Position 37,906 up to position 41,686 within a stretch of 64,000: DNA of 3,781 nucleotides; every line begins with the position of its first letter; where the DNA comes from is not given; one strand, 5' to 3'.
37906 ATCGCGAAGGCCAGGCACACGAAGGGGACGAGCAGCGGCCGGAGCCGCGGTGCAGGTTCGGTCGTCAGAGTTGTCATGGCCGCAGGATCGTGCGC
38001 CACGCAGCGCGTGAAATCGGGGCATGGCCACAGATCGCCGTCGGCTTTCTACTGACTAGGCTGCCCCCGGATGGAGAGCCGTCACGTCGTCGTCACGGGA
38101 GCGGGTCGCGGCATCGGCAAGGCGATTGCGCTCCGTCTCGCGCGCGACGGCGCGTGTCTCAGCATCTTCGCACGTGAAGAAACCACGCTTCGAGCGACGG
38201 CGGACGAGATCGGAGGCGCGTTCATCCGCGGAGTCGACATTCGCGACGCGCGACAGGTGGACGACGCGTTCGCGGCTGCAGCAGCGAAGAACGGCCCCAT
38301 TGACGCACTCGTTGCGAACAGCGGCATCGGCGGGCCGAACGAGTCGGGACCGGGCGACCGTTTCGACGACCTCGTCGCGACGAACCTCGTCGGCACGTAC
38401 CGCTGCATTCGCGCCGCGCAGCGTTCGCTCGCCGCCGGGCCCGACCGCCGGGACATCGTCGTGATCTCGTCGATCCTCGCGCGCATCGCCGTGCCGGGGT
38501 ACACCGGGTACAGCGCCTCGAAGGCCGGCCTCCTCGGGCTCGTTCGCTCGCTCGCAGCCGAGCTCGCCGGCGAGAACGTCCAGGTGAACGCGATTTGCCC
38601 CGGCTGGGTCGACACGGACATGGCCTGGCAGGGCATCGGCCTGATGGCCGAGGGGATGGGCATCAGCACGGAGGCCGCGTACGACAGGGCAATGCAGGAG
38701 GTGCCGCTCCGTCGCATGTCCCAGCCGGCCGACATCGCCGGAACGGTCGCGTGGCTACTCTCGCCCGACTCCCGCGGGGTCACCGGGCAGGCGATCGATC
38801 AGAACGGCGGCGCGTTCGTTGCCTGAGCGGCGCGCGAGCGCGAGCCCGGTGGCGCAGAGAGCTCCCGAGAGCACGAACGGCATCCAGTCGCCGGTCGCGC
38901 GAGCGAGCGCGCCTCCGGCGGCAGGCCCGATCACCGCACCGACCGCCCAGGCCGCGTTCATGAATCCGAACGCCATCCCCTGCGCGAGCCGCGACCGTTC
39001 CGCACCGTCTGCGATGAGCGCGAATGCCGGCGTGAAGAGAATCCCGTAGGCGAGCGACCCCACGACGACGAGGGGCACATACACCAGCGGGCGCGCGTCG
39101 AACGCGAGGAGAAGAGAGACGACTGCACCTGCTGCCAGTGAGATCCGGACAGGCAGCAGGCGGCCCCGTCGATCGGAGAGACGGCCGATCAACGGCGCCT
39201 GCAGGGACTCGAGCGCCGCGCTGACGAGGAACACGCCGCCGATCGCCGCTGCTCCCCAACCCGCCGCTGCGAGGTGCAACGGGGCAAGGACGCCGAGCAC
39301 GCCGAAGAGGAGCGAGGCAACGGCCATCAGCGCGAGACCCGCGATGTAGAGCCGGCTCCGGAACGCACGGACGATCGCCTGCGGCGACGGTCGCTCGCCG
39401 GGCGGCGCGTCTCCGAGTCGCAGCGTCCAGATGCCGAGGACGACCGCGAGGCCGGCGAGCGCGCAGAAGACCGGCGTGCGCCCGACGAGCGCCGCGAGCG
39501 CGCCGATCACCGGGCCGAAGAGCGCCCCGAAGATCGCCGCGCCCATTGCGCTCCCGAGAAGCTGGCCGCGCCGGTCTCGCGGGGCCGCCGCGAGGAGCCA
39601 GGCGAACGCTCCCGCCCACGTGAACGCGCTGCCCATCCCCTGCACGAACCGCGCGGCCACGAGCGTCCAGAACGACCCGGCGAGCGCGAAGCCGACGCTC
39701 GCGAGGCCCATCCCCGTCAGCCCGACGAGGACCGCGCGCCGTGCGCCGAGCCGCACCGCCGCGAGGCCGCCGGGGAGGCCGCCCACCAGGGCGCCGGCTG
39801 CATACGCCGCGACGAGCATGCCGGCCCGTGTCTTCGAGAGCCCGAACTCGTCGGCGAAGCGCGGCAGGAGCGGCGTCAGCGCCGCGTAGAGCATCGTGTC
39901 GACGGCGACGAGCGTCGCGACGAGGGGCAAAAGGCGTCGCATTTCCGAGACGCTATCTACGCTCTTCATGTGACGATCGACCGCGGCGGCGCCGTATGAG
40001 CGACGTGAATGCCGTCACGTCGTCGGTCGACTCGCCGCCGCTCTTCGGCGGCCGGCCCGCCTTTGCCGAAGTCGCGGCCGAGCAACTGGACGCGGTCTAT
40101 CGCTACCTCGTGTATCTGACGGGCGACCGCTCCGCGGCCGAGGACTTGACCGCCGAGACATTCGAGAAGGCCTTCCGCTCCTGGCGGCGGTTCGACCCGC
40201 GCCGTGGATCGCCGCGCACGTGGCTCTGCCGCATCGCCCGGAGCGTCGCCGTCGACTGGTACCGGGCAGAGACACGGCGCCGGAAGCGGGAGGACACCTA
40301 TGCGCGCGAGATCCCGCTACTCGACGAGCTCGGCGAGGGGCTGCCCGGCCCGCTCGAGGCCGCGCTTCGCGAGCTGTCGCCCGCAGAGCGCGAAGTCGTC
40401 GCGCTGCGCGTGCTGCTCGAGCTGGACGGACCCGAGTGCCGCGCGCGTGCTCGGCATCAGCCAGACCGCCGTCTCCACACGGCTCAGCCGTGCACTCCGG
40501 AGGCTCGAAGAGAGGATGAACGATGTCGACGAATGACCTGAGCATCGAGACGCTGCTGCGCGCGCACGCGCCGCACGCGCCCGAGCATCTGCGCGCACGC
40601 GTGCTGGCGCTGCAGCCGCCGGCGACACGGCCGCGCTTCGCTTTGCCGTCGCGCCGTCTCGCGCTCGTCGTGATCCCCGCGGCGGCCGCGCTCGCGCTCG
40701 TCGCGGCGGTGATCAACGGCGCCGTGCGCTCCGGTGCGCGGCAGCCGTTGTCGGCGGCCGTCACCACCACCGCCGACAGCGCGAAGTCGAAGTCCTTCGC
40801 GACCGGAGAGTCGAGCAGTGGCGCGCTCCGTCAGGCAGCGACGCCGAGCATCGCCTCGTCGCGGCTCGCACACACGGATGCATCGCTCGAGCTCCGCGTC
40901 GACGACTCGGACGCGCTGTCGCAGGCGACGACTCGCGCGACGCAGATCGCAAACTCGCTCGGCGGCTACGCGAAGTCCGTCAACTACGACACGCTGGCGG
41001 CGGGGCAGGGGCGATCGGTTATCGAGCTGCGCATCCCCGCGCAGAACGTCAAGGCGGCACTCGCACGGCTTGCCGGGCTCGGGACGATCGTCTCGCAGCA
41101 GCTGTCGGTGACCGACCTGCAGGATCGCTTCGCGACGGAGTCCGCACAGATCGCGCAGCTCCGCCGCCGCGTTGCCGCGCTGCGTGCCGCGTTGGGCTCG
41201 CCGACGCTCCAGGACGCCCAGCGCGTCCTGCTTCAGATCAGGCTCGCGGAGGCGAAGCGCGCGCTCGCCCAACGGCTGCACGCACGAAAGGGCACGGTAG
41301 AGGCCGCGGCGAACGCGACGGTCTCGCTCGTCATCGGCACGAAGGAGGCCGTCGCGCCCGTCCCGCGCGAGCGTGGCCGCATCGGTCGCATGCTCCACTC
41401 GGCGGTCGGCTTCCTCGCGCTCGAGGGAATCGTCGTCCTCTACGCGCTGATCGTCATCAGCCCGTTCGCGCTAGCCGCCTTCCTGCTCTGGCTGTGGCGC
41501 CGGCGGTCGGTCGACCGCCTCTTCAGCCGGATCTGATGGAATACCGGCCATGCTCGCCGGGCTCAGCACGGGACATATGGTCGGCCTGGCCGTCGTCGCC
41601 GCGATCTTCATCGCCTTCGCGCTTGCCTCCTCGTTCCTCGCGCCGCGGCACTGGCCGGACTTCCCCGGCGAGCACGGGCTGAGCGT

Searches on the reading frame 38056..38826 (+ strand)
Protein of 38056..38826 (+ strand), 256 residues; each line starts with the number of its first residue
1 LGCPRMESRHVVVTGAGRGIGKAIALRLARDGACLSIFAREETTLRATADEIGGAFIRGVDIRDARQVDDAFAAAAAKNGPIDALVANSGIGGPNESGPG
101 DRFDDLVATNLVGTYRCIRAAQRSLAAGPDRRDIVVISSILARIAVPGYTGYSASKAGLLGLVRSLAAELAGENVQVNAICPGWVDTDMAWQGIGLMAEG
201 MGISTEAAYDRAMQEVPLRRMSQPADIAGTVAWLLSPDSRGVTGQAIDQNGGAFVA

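Call 53: search_protein_families(library=pfam, proteins=[window:38056-38826:+], max_evalue=0.00001)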
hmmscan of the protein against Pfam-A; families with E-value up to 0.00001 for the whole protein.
window:38056-38826:+ (256 aa): 3 families
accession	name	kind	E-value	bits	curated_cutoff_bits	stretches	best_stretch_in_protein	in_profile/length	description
PF13561.12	adh_short_C2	-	4.7e-52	177.4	27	1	15-252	1-234/236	Enoyl-(Acyl carrier protein) reductase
PF00106.31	adh_short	-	2.3e-47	161.5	26.6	1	10-191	2-188/195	short chain dehydrogenase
PF23441.1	SDR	-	3.8e-07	30.2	27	1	124-255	136-257/258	SDR-like rossmann domain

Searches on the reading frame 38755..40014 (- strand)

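Call 53: search_protein_families(library=pfam, proteins=[window:38755-40014:-], max_evalue=0.00001)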
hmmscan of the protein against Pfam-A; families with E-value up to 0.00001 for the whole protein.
window:38755-40014:- (419 aa): 3 families
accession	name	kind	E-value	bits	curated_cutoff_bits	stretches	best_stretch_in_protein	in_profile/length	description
PF07690.21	MFS_1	-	1.9e-44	152.4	33.4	1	35-344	4-329/347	Major Facilitator Superfamily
PF00083.30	Sugar_tr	-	1.6e-08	34.3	22.3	1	60-196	44-183/452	Sugar (and other) transporter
PF06779.20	MFS_4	-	4.7e-08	33.2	26.3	1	45-387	11-356/364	Uncharacterised MFS-type transporter YbfB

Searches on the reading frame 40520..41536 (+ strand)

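Call 53: search_protein_families(library=pfam, proteins=[window:40520-41536:+], max_evalue=0.00001)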
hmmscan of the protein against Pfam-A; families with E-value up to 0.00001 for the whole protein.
window:40520-41536:+ (338 aa): 1 family
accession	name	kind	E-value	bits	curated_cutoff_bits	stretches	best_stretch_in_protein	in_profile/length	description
PF14257.11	DUF4349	-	8e-19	68.3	27.7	1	120-326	6-211/213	Domain of unknown function (DUF4349)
